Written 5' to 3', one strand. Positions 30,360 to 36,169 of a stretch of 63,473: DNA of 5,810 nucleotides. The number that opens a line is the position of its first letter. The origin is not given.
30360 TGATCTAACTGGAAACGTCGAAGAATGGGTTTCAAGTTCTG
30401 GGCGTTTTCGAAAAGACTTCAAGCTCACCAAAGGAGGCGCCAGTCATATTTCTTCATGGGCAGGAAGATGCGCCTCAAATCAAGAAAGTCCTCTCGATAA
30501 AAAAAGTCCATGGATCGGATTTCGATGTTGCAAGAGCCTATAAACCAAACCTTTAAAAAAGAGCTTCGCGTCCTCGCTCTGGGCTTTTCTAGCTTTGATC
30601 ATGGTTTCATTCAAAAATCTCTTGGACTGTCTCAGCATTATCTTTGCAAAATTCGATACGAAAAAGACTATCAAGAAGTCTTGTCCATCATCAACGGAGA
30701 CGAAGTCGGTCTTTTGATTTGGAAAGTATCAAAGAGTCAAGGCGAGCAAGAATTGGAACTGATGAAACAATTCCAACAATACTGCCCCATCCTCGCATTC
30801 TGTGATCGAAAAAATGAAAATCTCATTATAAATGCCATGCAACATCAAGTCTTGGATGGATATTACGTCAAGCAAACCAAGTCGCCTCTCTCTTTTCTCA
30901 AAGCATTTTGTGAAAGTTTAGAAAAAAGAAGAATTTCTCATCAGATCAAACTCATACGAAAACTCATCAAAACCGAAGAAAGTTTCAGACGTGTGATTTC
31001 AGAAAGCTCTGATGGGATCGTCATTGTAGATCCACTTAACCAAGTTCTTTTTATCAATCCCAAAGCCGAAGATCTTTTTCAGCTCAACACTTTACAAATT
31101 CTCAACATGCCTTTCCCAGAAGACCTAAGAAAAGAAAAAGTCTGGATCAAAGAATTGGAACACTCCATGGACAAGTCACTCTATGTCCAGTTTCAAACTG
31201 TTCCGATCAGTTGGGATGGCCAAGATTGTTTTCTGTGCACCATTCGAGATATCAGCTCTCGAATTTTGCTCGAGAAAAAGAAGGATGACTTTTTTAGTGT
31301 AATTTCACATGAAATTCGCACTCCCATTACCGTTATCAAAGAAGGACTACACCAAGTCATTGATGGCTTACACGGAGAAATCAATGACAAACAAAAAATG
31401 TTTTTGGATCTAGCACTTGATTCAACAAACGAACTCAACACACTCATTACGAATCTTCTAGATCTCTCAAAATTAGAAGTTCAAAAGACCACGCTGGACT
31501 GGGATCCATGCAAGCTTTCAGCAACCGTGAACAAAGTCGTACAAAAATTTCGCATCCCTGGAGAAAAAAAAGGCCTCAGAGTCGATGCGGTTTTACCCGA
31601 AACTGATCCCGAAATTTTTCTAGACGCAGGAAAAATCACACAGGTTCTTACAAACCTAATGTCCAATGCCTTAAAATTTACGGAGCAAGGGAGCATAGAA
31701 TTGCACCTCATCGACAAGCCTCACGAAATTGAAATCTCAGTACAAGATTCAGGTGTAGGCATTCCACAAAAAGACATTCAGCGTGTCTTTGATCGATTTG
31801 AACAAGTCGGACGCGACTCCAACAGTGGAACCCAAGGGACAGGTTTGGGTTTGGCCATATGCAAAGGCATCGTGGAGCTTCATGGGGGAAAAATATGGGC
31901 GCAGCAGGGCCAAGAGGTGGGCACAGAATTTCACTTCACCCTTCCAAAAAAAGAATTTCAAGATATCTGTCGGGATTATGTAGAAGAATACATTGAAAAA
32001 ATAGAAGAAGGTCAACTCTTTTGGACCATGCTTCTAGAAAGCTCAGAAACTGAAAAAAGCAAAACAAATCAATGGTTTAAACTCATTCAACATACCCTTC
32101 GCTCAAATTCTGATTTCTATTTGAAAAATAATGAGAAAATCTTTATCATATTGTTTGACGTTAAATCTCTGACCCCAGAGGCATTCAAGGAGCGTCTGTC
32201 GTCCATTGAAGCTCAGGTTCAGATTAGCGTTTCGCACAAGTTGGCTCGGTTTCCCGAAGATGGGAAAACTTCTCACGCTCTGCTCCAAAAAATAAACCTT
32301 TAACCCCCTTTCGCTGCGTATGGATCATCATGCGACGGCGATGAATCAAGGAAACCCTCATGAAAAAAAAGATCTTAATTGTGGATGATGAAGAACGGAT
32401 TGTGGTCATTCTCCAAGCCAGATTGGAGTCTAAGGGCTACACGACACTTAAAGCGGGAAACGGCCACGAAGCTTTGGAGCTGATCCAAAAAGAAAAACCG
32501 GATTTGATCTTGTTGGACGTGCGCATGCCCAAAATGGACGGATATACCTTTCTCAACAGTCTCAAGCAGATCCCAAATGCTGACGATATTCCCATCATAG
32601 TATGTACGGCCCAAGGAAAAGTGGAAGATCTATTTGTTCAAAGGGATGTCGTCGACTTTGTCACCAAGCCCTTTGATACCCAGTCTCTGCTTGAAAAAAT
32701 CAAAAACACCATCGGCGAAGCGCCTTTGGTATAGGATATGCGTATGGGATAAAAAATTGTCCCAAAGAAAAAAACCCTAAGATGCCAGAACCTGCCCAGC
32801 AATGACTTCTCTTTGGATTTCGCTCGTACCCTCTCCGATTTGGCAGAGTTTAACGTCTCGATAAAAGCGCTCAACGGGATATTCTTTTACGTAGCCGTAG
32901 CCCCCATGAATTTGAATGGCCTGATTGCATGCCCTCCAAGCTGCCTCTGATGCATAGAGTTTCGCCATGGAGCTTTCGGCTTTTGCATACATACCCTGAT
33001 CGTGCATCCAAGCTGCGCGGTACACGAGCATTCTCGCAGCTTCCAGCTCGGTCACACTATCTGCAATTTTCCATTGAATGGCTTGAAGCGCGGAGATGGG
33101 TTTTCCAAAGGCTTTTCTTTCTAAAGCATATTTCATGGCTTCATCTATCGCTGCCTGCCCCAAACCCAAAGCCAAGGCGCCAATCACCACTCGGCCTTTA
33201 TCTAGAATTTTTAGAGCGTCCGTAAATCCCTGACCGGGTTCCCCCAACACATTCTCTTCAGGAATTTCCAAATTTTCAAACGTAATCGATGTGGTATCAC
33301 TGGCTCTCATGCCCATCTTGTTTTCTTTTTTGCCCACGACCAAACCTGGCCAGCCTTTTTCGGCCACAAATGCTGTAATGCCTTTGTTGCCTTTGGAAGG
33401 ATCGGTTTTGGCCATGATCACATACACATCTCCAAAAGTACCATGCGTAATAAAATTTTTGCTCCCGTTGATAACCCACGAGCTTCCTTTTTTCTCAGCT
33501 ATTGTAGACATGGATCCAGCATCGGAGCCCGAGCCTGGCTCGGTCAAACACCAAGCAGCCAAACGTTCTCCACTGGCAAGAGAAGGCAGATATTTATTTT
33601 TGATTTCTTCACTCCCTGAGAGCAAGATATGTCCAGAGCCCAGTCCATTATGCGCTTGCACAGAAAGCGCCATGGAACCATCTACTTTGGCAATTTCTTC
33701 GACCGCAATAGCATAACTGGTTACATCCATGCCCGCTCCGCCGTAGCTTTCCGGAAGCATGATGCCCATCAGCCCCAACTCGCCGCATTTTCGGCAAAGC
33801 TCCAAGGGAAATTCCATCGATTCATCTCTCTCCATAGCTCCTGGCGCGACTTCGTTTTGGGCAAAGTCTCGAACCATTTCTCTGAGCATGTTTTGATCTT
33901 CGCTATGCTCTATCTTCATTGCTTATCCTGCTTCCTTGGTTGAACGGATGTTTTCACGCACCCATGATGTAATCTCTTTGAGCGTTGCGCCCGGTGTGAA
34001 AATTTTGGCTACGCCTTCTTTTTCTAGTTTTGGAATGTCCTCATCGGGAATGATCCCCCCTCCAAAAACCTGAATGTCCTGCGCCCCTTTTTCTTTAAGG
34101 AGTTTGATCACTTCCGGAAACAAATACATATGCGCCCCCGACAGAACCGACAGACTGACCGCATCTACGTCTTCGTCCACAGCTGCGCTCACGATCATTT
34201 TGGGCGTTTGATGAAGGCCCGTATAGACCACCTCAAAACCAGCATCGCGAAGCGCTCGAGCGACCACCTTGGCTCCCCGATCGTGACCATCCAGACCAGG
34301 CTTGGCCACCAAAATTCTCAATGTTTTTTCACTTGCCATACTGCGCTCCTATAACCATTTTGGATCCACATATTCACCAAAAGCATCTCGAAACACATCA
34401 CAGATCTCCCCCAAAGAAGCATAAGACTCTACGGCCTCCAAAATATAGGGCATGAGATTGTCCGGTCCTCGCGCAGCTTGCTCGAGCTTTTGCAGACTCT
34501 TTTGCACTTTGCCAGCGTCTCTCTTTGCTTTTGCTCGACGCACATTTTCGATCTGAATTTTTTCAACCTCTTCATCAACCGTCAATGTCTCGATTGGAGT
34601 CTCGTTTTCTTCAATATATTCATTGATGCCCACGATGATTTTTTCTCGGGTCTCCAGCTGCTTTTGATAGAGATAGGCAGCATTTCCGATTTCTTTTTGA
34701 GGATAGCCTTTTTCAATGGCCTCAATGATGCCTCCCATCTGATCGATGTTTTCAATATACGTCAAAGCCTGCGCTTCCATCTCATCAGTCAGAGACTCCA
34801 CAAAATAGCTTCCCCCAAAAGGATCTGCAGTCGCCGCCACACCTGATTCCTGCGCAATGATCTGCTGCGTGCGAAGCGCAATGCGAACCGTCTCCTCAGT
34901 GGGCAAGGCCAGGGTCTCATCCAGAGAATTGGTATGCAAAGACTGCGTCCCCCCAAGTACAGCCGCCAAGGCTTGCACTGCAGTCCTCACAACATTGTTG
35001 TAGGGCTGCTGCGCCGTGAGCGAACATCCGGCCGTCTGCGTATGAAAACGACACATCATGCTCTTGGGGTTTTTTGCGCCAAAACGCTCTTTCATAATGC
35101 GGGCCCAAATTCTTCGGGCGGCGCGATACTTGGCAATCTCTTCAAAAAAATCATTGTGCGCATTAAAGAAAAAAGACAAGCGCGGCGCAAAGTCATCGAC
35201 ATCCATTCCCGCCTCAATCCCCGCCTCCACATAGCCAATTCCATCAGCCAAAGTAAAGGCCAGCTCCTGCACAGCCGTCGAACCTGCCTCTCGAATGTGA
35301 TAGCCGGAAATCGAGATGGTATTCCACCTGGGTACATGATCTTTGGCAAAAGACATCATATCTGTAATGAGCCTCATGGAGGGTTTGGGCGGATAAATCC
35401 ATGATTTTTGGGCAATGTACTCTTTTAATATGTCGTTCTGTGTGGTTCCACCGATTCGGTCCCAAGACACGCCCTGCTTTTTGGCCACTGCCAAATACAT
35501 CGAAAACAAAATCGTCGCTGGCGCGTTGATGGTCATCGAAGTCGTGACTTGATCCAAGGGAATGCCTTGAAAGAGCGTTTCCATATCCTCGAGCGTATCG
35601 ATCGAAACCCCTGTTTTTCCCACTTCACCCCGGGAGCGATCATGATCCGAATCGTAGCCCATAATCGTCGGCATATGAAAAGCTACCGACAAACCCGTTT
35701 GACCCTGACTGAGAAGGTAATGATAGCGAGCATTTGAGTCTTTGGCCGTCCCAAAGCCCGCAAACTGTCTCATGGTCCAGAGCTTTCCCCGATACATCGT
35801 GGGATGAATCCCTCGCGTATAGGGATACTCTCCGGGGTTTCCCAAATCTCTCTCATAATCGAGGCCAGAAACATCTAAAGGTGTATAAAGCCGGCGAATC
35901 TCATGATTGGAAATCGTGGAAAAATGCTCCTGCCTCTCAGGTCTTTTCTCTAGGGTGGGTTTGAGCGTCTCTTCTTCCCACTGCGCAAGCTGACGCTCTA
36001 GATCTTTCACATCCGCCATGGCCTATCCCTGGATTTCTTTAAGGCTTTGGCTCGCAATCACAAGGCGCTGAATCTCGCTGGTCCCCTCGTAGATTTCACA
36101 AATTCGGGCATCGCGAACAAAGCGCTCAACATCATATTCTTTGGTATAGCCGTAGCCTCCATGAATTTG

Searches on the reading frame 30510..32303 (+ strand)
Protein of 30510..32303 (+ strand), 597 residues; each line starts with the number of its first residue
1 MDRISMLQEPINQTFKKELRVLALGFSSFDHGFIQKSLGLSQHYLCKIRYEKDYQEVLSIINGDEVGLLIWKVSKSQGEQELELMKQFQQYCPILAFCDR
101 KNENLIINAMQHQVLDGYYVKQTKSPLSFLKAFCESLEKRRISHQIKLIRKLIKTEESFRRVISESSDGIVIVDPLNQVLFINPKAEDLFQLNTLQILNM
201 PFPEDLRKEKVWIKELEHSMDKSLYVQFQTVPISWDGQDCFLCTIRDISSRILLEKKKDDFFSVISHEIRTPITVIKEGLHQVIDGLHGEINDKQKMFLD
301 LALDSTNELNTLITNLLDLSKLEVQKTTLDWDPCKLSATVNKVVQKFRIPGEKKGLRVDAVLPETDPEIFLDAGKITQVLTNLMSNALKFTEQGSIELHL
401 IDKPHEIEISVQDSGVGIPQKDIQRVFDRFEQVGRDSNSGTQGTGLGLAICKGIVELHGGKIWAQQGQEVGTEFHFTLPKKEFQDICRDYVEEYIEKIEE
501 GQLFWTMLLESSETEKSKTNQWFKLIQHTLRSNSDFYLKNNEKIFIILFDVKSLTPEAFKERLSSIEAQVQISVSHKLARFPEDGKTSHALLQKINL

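Call 58: search_protein_families(library=pfam, proteins=[window:30510-32303:+], max_evalue=0.00001)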
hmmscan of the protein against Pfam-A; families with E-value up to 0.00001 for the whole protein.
window:30510-32303:+ (597 aa): 4 families
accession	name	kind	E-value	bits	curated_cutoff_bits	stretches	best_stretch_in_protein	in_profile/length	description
PF02518.31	HATPase_c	-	3.4e-30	105.2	26.4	1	372-481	2-110/111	Histidine kinase-, DNA gyrase B-, and HSP90-like ATPase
PF00512.31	HisKA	-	2.9e-15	56.5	26.9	1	258-323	2-64/66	His Kinase A (phospho-acceptor) domain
PF00989.32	PAS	-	3.4e-06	27.5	22.6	0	159-213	3-64/113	PAS fold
PF13188.13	PAS_8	-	7.2e-06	26.2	21.8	0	158-207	2-48/65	PAS domain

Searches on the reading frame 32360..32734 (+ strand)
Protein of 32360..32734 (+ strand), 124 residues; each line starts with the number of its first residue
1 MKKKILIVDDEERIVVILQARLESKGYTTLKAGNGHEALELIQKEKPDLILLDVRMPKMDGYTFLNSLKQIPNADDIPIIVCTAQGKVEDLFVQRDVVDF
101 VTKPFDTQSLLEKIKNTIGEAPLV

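Call 58: search_protein_families(library=pfam, proteins=[window:32360-32734:+], max_evalue=0.00001)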
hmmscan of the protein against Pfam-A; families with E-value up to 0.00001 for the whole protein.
window:32360-32734:+ (124 aa): 1 family
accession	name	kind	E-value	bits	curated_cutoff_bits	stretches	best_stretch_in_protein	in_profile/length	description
PF00072.30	Response_reg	-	9.6e-29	100.2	30.2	1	5-115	1-111/111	Response regulator receiver domain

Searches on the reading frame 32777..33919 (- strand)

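Call 8: search_protein_families(library=pfam, proteins=[window:32777-33919:-], max_evalue=0.001)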
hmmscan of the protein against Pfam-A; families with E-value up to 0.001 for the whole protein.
window:32777-33919:- (380 aa): 4 families
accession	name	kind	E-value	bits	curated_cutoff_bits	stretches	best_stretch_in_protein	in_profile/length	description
PF00441.29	Acyl-CoA_dh_1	-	1.9e-52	177.8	22.4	1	229-377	1-149/150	Acyl-CoA dehydrogenase, C-terminal domain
PF02771.21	Acyl-CoA_dh_N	-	2e-40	138.1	22.9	1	6-118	1-113/113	Acyl-CoA dehydrogenase, N-terminal domain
PF02770.24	Acyl-CoA_dh_M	-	2.8e-24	85.6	33.3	1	123-216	2-96/97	Acyl-CoA dehydrogenase, middle domain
PF08028.16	Acyl-CoA_dh_2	-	5e-24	85.5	22.7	1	245-361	2-128/134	Acyl-CoA dehydrogenase, C-terminal domain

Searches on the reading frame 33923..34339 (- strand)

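Call 8: search_protein_families(library=pfam, proteins=[window:33923-34339:-], max_evalue=0.001)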
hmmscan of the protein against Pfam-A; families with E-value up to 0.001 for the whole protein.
window:33923-34339:- (138 aa): 1 family
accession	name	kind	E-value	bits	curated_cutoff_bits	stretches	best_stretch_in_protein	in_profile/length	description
PF02310.24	B12-binding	-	1.6e-24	86.5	32.1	1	8-118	2-114/121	B12 binding domain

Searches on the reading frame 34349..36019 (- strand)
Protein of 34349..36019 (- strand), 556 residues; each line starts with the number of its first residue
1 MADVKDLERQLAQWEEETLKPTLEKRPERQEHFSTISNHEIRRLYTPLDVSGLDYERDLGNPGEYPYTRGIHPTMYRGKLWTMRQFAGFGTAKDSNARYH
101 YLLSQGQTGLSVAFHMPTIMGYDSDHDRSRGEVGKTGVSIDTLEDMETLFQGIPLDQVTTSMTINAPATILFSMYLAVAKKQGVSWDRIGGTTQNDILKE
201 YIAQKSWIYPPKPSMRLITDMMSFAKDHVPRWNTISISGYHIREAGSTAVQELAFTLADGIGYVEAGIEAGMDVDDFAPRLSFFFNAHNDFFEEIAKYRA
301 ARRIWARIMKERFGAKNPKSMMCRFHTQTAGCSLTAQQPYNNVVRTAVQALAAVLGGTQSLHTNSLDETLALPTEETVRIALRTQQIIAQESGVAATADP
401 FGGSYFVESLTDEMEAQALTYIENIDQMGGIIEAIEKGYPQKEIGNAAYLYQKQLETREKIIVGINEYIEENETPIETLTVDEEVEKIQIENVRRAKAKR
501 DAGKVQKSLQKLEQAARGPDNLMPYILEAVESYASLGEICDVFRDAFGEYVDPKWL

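Call 8: search_protein_families(library=pfam, proteins=[window:34349-36019:-], max_evalue=0.001)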
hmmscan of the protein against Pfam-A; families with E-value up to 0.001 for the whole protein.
window:34349-36019:- (556 aa): 1 family
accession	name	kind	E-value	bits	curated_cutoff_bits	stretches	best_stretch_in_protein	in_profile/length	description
PF01642.28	MM_CoA_mutase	-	6e-234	777.8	22.1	1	35-548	2-512/512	Methylmalonyl-CoA mutase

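Call 31: find_related_loci(query=window:34349-36019:-, collection=genome_contigs, flank=10000)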
Query window:34349-36019:- (556 aa) in genome_contigs; peptide patterns used: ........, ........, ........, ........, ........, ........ (x = any residue, [..] = any of these).
600 stretches matched a pattern (row limit reached: there are more); 597 encode a relative of the query (tblastn E <= 1e-3); the best 80 are kept; 80 distinct loci.
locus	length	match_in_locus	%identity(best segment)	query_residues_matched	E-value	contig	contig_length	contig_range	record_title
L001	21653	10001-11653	78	6-556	0e+0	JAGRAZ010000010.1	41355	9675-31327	MAG: Bdellovibrionales bacterium isolate HKST-UBA31 NODE_10_length_41355_cov_4.589467, whole genome shotgun sequence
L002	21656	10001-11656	70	5-556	0e+0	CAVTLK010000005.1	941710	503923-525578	MAG: uncultured delta proteobacterium isolate MFD04716.bin.1.84 genome assembly, contig: contig_8174, whole genome shotg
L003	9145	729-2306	70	28-553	0e+0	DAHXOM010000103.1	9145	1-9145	MAG TPA_asm: bacterium isolate clean1809 k141_407281, whole genome shotgun sequence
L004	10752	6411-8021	67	14-550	0e+0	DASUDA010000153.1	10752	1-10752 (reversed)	MAG TPA_asm: bacterium isolate SMAG_U1312 k141_1456731, whole genome shotgun sequence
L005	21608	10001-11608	67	14-550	0e+0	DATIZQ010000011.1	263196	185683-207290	MAG TPA_asm: Candidatus Acidoferrum sp. isolate SMAG_U15305 k141_3239663, whole genome shotgun sequence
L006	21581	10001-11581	69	24-550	0e+0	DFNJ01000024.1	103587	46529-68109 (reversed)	MAG TPA_asm: Firmicutes bacterium UBA3570 UBA3570_contig_12, whole genome shotgun sequence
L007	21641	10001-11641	65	6-553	0e+0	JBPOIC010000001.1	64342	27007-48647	MAG: Myxococcota bacterium isolate MAG_657 c_000000434316, whole genome shotgun sequence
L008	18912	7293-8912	67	13-553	0e+0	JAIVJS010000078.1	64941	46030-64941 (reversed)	MAG: Acidobacteria bacterium isolate MAG7 MTG7_354, whole genome shotgun sequence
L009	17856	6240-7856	67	12-550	0e+0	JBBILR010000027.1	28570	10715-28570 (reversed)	MAG: Acidobacteriota bacterium isolate STF170223_bin_213 NODE_1896_length_28570_cov_16.523479, whole genome shotgun sequ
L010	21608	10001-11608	67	14-550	0e+0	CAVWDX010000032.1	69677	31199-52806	MAG: uncultured Acidobacteriota bacterium isolate MFD09286.bin.1.185 genome assembly, contig: contig_99135, whole genome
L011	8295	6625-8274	64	4-553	0e+0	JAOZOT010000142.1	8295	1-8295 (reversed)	MAG: Anaerolineae bacterium isolate GMC4.maxbin2.235_sub GMC4_14002_length_8295_cov_21.528762, whole genome shotgun sequ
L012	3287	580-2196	64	12-554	0e+0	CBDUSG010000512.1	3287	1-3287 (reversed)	MAG TPA_asm: uncultured bacterium isolate SRR22302348_concoct_115 genome assembly, contig: ERZ25073597.23196, whole geno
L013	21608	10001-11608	66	14-550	0e+0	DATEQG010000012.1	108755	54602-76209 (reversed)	MAG TPA_asm: Candidatus Acidoferrum sp. isolate SMAG_U9041 k141_738442, whole genome shotgun sequence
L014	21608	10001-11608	68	14-550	0e+0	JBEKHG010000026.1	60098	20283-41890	MAG: Candidatus Acidiferrales bacterium isolate SPRUCE 271 SPRUCE_271_26, whole genome shotgun sequence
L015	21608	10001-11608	66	14-550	0e+0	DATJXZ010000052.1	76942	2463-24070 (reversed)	MAG TPA_asm: Candidatus Solibacter sp. isolate SMAG_U15139 k141_1407892, whole genome shotgun sequence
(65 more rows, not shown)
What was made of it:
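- The organism is related to predatory Bdellovibrionales (call 31).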
